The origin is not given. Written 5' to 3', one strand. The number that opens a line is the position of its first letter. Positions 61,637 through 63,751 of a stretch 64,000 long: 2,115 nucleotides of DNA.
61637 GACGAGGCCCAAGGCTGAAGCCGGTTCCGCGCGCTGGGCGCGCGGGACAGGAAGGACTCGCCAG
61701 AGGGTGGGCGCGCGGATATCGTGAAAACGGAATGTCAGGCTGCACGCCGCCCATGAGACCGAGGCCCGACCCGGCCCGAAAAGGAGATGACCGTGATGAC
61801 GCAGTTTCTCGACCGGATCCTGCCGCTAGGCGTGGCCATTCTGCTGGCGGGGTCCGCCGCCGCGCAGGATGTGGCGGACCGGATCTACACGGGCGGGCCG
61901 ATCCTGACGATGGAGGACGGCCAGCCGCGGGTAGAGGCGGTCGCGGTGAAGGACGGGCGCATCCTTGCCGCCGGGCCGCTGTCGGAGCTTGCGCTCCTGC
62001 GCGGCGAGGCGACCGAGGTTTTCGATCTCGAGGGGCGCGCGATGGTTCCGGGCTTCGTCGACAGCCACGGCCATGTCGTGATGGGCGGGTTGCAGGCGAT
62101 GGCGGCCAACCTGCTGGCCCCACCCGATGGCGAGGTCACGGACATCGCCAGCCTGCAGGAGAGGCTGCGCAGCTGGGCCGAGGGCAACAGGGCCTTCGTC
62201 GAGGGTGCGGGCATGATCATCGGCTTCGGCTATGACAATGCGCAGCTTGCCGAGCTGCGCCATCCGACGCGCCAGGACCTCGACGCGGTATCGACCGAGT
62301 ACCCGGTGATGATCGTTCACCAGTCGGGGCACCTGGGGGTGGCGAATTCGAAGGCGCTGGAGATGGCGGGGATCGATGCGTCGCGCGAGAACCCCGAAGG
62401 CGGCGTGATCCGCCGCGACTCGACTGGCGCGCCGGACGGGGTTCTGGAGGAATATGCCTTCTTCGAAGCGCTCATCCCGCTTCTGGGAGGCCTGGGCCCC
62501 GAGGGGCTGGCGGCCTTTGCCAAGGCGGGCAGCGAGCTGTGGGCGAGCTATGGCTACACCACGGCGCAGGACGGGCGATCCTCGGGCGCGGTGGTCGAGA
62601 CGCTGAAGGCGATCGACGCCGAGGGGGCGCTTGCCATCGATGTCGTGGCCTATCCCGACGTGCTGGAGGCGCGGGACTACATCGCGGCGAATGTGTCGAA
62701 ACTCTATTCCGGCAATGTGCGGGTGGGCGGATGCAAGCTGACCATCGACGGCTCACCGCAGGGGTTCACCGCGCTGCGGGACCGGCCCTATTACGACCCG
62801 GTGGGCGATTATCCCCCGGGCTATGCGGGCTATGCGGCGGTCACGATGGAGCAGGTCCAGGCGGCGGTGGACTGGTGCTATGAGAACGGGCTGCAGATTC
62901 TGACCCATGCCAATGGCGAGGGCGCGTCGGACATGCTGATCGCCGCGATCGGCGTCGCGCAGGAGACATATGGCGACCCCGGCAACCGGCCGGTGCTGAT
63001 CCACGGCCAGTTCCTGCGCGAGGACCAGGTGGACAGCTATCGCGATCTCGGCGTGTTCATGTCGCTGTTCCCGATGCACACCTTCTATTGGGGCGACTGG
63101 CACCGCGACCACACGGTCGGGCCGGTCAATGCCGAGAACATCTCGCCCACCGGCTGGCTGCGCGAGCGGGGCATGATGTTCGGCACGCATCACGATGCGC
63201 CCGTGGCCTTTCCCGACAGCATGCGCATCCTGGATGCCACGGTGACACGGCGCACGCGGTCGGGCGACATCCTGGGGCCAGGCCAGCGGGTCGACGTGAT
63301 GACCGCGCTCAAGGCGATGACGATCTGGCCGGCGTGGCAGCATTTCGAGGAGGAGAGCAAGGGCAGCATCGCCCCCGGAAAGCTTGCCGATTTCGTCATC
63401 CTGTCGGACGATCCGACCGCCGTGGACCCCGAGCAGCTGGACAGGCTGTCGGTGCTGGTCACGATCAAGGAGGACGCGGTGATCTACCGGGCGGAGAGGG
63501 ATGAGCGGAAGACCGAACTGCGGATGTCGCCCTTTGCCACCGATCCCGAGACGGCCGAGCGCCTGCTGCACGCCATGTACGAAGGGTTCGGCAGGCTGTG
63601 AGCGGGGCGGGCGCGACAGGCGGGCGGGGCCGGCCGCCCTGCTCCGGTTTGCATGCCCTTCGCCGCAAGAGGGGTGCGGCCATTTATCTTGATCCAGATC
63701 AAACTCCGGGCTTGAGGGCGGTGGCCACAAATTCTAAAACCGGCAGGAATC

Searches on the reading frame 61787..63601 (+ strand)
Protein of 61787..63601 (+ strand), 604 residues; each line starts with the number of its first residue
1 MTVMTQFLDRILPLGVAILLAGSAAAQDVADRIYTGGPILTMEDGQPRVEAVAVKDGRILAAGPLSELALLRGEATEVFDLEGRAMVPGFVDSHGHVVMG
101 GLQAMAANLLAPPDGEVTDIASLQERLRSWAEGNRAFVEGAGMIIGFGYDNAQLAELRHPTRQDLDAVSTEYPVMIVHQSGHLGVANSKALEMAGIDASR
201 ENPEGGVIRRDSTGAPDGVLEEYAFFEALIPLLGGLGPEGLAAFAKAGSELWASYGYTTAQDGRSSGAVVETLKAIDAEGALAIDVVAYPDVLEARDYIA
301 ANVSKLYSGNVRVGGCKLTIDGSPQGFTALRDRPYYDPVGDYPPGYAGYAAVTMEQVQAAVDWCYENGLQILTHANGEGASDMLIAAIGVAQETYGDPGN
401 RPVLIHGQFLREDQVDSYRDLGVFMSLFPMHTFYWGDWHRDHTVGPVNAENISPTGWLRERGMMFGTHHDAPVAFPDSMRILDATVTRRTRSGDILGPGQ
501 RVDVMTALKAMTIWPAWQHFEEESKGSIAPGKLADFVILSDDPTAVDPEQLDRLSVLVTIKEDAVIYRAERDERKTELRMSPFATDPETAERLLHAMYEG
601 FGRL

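Call 32: search_protein_families(library=ncbifam, proteins=[window:61787-63601:+], max_evalue=0.00001)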
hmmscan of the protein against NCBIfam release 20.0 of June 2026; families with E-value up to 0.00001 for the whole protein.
window:61787-63601:+ (604 aa): 13 families
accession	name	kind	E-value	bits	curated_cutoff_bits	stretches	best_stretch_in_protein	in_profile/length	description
TIGR01224.1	hutI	equivalog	8.1e-13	47.9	298.15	1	50-101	4-53/377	imidazolonepropionase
NF006056.0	PRK08204.1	subfamily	4.4e-11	42.2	391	0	34-109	7-79/449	hypothetical protein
NF051886.1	XaaProDiPepCaul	equivalog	7.9e-09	35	500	0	50-98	19-65/398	Xaa-Pro dipeptidase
TIGR03178.1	allantoinase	equivalog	1.6e-08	33.8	357.85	0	43-98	12-61/441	allantoinase AllB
NF006549.0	PRK09045.1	equivalog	6.8e-08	31.5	540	0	50-108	30-87/444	TRZ/ATZ family hydrolase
TIGR01178.1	ade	equivalog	3.9e-07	28.9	472.5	0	501-541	275-314/552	adenine deaminase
NF006560.0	PRK09061.1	subfamily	7.4e-07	27.8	340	1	20-99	16-89/517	amidohydrolase family protein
NF006689.0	PRK09237.1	equivalog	8.3e-07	27.9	371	0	35-101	8-70/383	amidohydrolase/deacetylase family metallohydrolase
NF006679.0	PRK09228.1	subfamily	1.6e-06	27.2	351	0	51-97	33-79/433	guanine deaminase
NF007457.0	PRK10027.1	equivalog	2.1e-06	26.2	768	0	24-105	24-101/588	adenine deaminase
NF005211.0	PRK06687.1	equivalog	3.8e-06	25.9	703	0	52-105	24-75/419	TRZ/ATZ family protein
NF004701.0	PRK06038.1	equivalog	4.6e-06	25.6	609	1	28-108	2-77/432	N-ethylammeline chlorohydrolase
NF005960.0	PRK08044.1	equivalog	8.5e-06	24.7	688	0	45-101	16-66/453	allantoinase AllB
